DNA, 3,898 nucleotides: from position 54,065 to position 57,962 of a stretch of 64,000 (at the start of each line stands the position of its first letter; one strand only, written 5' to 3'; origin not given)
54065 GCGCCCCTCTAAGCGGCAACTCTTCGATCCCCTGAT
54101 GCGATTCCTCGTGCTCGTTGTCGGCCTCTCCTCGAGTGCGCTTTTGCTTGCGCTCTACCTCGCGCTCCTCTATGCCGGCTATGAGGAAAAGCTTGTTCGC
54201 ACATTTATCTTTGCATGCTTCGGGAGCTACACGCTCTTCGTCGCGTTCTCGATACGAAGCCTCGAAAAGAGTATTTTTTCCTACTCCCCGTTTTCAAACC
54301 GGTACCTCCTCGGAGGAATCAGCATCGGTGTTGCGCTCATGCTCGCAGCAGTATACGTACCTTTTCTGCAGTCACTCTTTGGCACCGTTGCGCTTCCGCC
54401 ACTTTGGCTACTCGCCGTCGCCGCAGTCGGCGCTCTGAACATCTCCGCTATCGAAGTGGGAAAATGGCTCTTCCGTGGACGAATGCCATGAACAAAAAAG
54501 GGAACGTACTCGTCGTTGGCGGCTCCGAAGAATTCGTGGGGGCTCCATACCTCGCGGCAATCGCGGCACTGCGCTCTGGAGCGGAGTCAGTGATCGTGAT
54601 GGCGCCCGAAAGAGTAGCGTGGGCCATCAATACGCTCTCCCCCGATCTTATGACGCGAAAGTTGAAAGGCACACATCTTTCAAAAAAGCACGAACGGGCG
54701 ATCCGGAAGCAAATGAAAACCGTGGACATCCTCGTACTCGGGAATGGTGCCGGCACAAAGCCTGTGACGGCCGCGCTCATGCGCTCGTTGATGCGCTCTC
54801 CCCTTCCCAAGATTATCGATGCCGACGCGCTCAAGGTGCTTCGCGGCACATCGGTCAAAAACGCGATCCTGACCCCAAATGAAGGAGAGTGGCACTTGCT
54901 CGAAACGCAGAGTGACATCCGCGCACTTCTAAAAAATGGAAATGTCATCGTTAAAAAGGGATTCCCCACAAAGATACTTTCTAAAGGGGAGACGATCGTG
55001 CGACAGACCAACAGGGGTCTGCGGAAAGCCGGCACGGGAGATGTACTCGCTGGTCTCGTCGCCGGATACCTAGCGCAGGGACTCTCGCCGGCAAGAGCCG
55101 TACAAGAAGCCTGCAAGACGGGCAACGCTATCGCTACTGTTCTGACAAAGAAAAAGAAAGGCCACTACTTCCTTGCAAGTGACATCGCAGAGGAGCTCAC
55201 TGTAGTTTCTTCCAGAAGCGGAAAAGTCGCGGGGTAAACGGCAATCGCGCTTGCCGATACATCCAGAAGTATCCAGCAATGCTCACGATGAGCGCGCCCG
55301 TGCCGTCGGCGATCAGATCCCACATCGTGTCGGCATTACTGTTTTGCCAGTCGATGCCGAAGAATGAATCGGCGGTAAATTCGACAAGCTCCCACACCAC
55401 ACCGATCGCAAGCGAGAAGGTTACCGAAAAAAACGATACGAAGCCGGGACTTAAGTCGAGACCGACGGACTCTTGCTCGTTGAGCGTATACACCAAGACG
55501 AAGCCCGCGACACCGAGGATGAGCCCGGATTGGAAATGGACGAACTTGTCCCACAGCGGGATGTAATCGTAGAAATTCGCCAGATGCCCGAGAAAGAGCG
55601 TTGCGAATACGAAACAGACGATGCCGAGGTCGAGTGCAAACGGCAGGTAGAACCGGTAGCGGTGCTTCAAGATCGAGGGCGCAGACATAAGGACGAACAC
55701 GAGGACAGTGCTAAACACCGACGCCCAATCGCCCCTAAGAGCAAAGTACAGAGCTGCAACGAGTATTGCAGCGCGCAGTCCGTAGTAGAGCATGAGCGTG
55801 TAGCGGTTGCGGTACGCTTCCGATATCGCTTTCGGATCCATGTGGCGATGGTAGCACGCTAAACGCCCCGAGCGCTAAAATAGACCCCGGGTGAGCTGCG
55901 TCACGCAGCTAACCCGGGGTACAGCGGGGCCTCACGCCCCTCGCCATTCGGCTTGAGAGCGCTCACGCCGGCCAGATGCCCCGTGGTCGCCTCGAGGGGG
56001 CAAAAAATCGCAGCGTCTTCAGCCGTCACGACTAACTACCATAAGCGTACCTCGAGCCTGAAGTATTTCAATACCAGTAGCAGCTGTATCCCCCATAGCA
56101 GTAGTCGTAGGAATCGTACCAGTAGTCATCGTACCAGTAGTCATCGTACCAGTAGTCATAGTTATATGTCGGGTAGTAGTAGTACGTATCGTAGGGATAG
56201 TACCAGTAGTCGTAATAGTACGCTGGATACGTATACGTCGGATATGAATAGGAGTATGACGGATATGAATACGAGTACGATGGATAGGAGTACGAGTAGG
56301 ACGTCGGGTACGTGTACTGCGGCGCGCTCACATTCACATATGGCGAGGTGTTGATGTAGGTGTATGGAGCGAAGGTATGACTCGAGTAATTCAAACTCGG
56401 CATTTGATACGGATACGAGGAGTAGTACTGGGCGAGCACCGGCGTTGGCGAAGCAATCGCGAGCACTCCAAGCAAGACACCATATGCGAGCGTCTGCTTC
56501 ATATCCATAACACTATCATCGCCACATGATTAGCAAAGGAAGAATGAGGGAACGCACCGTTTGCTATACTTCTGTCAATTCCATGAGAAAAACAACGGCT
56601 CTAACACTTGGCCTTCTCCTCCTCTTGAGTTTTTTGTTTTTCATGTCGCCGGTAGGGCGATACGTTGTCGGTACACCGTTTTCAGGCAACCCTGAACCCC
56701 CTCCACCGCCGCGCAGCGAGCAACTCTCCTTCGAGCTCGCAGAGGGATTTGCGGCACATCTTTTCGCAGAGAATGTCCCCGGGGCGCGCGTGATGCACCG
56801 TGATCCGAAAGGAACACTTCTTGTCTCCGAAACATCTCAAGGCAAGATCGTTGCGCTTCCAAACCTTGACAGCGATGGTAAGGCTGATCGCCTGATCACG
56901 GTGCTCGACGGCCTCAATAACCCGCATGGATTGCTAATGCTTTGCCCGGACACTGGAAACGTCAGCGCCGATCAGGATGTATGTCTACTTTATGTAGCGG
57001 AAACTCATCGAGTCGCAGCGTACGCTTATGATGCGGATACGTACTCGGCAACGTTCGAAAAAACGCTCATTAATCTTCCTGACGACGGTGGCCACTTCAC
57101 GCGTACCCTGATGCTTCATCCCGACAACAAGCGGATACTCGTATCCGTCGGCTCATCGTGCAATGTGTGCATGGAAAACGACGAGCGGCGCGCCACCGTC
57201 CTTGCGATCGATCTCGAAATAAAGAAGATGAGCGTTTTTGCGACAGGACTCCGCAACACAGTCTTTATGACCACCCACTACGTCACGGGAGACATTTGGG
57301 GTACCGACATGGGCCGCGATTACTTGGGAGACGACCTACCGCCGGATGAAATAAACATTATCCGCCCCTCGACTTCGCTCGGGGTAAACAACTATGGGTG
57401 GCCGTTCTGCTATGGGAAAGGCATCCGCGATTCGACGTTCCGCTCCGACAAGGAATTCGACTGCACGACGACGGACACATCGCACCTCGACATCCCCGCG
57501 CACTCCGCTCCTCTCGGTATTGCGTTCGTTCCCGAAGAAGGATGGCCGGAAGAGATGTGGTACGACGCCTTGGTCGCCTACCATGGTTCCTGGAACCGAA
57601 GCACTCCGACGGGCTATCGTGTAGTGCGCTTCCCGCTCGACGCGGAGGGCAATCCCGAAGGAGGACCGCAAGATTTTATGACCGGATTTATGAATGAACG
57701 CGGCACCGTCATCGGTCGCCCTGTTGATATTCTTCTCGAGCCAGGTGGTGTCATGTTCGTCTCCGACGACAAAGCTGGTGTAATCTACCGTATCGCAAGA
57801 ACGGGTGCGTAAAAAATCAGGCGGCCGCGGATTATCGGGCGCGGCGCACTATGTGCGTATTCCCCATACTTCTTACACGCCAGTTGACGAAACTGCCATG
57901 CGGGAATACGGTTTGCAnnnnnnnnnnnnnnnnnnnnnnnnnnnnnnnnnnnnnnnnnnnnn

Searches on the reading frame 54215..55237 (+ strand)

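Call 39: search_protein_families(library=pfam, proteins=[window:54215-55237:+], max_evalue=0.001)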
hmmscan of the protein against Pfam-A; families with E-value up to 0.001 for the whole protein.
window:54215-55237:+ (340 aa): 2 families
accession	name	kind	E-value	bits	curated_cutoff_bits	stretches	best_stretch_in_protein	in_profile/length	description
PF01256.23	Carb_kinase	-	2.8e-38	132.2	27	1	98-328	1-240/242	NAD(P)H-hydrate dehydratase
PF08543.17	Phos_pyr_kin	-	0.00012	22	27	1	202-301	105-226/246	Phosphomethylpyrimidine kinase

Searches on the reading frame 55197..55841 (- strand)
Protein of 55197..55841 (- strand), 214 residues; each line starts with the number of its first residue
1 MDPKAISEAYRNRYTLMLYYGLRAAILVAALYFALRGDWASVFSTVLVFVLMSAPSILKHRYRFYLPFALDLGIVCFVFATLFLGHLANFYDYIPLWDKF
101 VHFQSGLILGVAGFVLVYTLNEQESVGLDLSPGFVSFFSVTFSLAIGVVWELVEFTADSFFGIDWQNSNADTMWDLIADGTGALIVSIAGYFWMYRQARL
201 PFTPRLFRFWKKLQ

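Call 6: search_protein_families(library=pfam, proteins=[window:55197-55841:-], max_evalue=0.01)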
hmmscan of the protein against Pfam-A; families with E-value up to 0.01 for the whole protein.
window:55197-55841:- (214 aa): 2 families
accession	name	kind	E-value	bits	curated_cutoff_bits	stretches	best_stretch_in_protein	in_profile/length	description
PF09997.14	DUF2238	-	0.0002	21.7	26.4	1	97-162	59-116/140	Predicted membrane protein (DUF2238)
PF03547.23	Mem_trans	-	0.0019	17.3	25.7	0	140-192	205-251/343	Membrane transport protein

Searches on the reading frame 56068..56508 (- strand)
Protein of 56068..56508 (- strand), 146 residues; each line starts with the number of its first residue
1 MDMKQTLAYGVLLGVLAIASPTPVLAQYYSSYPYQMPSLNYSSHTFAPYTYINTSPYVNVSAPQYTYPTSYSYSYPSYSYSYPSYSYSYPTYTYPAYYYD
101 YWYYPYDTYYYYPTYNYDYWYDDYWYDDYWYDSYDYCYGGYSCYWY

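Call 6: search_protein_families(library=pfam, proteins=[window:56068-56508:-], max_evalue=0.01)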
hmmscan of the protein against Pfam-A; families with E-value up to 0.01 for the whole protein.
window:56068-56508:- (146 aa): 0 families

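Call 11: find_homologous_proteins(query=window:56068-56508:-, max_evalue=0.01)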
Query window:56068-56508:- (146 aa): 5 proteins with E <= 0.01 among 920 candidates.
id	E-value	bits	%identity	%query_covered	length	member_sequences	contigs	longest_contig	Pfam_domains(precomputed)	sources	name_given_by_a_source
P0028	5.7e-23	100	49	97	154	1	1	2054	-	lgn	-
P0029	1.6e-22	98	60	57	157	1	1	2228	-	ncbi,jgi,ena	-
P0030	1.3e-21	95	50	47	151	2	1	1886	-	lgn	-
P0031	2.2e-18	85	50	99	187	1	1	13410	-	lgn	-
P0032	1.1e-11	63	41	58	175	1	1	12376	-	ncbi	-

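Call 40: find_encoding_contigs(protein=P0031, flank=6000, max_places=1)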
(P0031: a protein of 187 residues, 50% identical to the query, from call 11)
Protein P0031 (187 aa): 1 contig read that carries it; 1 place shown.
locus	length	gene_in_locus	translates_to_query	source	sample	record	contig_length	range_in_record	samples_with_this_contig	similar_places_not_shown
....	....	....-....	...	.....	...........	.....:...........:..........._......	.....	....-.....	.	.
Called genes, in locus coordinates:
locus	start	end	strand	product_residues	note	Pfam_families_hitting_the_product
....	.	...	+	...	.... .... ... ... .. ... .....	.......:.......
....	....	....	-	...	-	-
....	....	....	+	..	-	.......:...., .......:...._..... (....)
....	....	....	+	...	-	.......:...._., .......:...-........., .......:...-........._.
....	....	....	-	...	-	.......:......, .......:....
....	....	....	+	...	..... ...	-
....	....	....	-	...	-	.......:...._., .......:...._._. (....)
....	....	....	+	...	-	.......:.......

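Call 41: find_encoding_contigs(protein=P0032, flank=6000, max_places=1)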
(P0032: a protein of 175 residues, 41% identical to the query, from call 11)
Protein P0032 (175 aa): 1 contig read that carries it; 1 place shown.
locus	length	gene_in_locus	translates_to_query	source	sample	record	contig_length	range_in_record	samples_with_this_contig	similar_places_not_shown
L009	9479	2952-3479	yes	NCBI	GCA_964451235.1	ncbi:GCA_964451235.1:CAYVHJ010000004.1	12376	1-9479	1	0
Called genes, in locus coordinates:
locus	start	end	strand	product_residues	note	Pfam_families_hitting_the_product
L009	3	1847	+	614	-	?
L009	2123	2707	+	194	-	-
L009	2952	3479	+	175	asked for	-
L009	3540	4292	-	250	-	PF01145:Band_7, PF13421:Band_7_1 (faint)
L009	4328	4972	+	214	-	PF09997:DUF2238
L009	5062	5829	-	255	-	PF01256:Carb_kinase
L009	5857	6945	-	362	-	PF01471:PG_binding_1, PF16656:Pur_ac_phosph_N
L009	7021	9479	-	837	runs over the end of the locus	PF00690:Cation_ATPase_N, PF00122:E1-E2_ATPase, PF00702:Hydrolase, PF13246:Cation_ATPase, PF08282:Hydrolase_3 (faint), PF00689:Cation_ATPase_C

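Call 42: find_encoding_contigs(protein=window:56068-56508:-, flank=3000, max_places=3)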
Protein window:56068-56508:- (146 aa): no gene with exactly this product is on record in the collection.

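Call 52: find_encoding_contigs(protein=P0029, flank=3000, max_places=1)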
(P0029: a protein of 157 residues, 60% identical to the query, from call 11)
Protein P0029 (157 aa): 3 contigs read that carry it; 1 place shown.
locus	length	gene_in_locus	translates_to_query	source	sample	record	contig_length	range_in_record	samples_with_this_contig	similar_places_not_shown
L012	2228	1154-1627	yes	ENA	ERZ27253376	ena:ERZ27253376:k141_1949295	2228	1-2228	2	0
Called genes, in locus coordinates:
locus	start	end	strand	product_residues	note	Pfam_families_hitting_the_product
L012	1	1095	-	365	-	?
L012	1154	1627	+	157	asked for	-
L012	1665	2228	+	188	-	?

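Call 53: find_encoding_contigs(protein=P0028, flank=3000, max_places=1)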
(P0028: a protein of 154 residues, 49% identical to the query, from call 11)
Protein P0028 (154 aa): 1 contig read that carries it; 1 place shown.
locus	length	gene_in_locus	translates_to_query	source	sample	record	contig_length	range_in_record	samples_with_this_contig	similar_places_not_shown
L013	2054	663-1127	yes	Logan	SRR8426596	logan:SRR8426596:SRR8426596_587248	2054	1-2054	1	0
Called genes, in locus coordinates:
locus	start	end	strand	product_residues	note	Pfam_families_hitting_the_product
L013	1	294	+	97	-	?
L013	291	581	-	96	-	-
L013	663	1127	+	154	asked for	-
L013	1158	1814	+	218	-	PF09997:DUF2238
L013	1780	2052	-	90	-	?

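Call 54: find_encoding_contigs(protein=P0030, flank=3000, max_places=1)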
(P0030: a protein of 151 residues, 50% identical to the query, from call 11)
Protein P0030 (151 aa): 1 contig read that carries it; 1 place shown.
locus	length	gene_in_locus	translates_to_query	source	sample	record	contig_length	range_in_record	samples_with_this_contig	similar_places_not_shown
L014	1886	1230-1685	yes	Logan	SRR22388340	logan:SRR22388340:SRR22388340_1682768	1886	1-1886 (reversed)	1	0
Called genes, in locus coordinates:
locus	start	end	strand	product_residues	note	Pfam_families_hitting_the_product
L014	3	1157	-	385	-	?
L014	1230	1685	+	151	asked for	-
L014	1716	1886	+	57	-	?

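Call 58: search_protein_families(library=ncbifam, proteins=[window:56068-56508:-, P0031], max_evalue=0.1)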
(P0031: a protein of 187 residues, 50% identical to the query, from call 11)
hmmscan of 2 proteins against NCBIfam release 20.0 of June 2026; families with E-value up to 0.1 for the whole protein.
window:56068-56508:- (146 aa): 0 families

P0031 (187 aa): 0 families

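Call 60: find_homologous_proteins(query=A2, max_evalue=0.01)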
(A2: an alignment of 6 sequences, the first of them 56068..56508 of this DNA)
Query A2 (6 sequences) (146 aa, profile of the alignment): 23 proteins with E <= 0.01 among 8000 candidates.
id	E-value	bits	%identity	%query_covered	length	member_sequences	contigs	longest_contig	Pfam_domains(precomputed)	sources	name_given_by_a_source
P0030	1.0e-66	242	50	47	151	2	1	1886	-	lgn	-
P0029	9.0e-64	232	60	57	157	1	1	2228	-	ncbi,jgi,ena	-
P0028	1.6e-60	221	49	97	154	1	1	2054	-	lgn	-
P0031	1.7e-38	150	50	99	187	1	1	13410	-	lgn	-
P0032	1.4e-37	147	41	58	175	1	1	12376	-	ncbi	-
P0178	1.4e-22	98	31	92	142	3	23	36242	-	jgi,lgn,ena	-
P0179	4.4e-21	93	38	62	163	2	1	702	-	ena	-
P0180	6.4e-21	93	35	97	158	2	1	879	-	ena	-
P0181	1.9e-19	88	36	63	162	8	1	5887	-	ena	-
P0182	1.9e-19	88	31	69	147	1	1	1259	-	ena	-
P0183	5.7e-18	83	44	38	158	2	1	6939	-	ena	-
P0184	1.4e-17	82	38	42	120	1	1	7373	-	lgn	-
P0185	1.0e-16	79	34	92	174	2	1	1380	-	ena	-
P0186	2.6e-14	71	-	-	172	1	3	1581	-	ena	-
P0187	1.8e-12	65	55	14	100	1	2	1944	-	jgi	jgi:hypothetical protein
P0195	2.5e-3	36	-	-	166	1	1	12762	-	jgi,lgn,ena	-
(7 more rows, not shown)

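Call 62: predict_structure(alignment_id=A2)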
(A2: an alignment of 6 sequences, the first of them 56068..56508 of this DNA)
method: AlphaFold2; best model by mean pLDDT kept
length: 146 residues; sequences in the alignment: 6
mean_pLDDT: 44.0   pTM: 0.14
mean pLDDT of the five models: 44.0, 40.2, 38.1, 37.1, 34.1
residues with pLDDT >= 90: 0; 70-90: 0; 50-70: 24; < 50: 122
segments of 3 or more residues with pLDDT < 50: 23-55, 57-60, 62-68, 70-146
pLDDT, mean of each block of 10 residues (from residue 1): 58 61 48 43 46 46 46 39 38 39 38 35 38 43 41
secondary structure, 60 per line:
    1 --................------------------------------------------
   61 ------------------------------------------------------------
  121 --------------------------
elements in order: H3-18

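Call 64: search_protein_families(library=pfam, alignment_id=A4, max_evalue=1)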
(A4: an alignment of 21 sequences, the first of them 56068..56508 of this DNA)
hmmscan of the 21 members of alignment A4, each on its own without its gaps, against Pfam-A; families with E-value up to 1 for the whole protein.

A. member 1, window:56068-56508:- (146 aa): 0 families

B. families by the number of members that match (of 21 scanned): 5 families
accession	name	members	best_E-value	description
PF13347.12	MFS_2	1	0.05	MFS/sugar transport protein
PF18517.6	LZ3wCH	1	0.12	Leucine zipper with capping helix domain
PF13056.11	DUF3918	1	0.33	Protein of unknown function (DUF3918)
PF09076.15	Crystall_2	1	0.39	Beta/Gamma crystallin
PF13800.11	Sigma_reg_N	1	0.85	Sigma factor regulator N-terminal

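Call 68: find_encoding_contigs(protein=P0178, flank=5000, max_places=2)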
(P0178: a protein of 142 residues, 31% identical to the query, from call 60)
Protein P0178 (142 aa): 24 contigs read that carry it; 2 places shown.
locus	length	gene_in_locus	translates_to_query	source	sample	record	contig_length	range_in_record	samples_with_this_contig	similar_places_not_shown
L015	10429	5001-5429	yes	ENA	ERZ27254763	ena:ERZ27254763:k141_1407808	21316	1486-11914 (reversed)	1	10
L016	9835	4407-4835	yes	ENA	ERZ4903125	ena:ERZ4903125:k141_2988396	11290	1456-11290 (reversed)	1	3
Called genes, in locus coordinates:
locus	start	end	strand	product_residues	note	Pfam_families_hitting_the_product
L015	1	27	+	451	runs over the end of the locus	PF00909:Ammonium_transp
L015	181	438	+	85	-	PF02201:SWIB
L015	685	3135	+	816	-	PF01326:PPDK_N, PF00391:PEP-utilizers, PF02896:PEP-utilizers_C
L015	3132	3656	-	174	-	PF06210:DUF1003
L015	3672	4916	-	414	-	PF22807:TrAA12, PF07995:GSDH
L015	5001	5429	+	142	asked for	-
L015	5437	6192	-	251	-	PF01145:Band_7, PF13421:Band_7_1 (weak)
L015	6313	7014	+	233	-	PF09997:DUF2238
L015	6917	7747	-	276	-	PF01256:Carb_kinase, PF00294:PfkB (weak)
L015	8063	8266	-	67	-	PF00313:CSD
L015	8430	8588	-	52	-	-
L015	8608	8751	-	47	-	-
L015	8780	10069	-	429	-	PF00270:DEAD, PF04851:ResIII, PF00271:Helicase_C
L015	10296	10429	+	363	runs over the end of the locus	PF13529:Peptidase_C39_2 (weak), PF07719:TPR_2 (faint), PF13181:TPR_8 (faint), PF13424:TPR_12 (faint), PF13432:TPR_16 (faint), PF13431:TPR_17 (faint), PF14559:TPR_19 (faint), PF00515:TPR_1 (faint)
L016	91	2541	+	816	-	PF01326:PPDK_N, PF00391:PEP-utilizers, PF02896:PEP-utilizers_C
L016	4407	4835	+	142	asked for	-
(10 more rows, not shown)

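Call 69: find_encoding_contigs(protein=P0195, flank=5000, max_places=1)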
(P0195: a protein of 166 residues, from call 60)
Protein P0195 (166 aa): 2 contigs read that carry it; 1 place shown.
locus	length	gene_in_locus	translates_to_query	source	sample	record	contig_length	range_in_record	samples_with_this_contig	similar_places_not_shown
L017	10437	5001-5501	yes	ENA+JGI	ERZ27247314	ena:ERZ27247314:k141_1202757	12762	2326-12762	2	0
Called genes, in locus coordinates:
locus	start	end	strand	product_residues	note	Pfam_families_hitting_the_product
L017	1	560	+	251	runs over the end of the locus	PF00535:Glycos_transf_2, PF10111:Glyco_tranf_2_2 (faint), PF13641:Glyco_tranf_2_3, PF13632:Glyco_trans_2_3, PF02709:Glyco_transf_7C (weak)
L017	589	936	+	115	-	PF01022:HTH_5, PF12840:HTH_20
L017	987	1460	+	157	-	PF10604:Polyketide_cyc2, PF08327:AHSA1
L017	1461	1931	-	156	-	-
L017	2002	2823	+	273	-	PF13489:Methyltransf_23 (weak), PF01209:Ubie_methyltran, PF13847:Methyltransf_31, PF08241:Methyltransf_11, PF08242:Methyltransf_12, PF13649:Methyltransf_25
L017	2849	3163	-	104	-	PF13376:OmdA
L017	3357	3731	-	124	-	PF14325:DUF4383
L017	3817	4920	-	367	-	PF11141:DUF2914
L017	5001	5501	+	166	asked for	-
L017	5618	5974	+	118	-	-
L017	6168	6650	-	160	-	PF01245:Ribosomal_L19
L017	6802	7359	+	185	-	-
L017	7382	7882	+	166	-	-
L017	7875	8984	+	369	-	PF00890:FAD_binding_2, PF01266:DAO, PF01946:Thi4 (faint), PF03486:HI0933_like (faint), PF07992:Pyr_redox_2 (faint), PF13450:NAD_binding_8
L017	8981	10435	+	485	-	?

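Call 85: find_related_loci(query=A2, collection=viral_contigs, flank=5000)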
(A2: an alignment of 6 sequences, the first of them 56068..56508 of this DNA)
Query A2 (146 aa) in viral_contigs; peptide patterns used: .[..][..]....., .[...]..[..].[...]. (x = any residue, [..] = any of these).
88 stretches matched a pattern, but none encodes a relative of the query by tblastn (E <= 1e-3).

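Call 87: find_related_loci(query=A5, collection=metagenome_contigs, flank=4000)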
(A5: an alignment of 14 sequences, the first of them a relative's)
Query A5 (187 aa) in metagenome_contigs; peptide patterns used: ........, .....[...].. (x = any residue, [..] = any of these).
74 stretches matched a pattern; 12 encode a relative of the query (tblastn E <= 1e-3); 12 distinct loci.
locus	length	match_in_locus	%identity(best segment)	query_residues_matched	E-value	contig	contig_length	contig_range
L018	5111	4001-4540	58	7-187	2e-35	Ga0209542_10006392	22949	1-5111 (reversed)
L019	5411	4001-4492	38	11-187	1e-27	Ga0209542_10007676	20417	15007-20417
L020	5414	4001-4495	42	11-187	1e-27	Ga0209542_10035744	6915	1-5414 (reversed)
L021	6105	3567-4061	42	11-187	1e-27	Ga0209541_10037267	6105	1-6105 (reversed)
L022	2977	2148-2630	38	12-187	8e-22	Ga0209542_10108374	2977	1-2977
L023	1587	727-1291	37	2-187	9e-23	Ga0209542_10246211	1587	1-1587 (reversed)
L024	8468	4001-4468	36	7-187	9e-16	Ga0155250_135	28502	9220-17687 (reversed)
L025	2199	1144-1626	44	6-187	8e-14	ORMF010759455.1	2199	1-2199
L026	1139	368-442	88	163-187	3e-11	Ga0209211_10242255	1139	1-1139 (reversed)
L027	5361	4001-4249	37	112-187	6e-6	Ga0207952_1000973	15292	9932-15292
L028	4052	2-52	82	171-187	1e-5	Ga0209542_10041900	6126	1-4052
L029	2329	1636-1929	42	96-187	5e-5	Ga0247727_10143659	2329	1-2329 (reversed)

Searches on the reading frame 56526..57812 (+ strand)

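Call 6: search_protein_families(library=pfam, proteins=[window:56526-57812:+], max_evalue=0.01)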
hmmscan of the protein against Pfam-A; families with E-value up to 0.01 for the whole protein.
window:56526-57812:+ (428 aa): 3 families
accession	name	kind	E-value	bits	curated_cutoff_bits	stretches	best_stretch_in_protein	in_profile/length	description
PF07995.17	GSDH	-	5.1e-08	33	25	1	234-341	172-267/332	Glucose / Sorbosone dehydrogenase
PF22807.2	TrAA12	-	1.1e-06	27.7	30.9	1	150-387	62-334/463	TrAA12-like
PF23500.1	DUF7133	-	0.0051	16.6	27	0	91-139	33-92/385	Domain of unknown function (DUF7133)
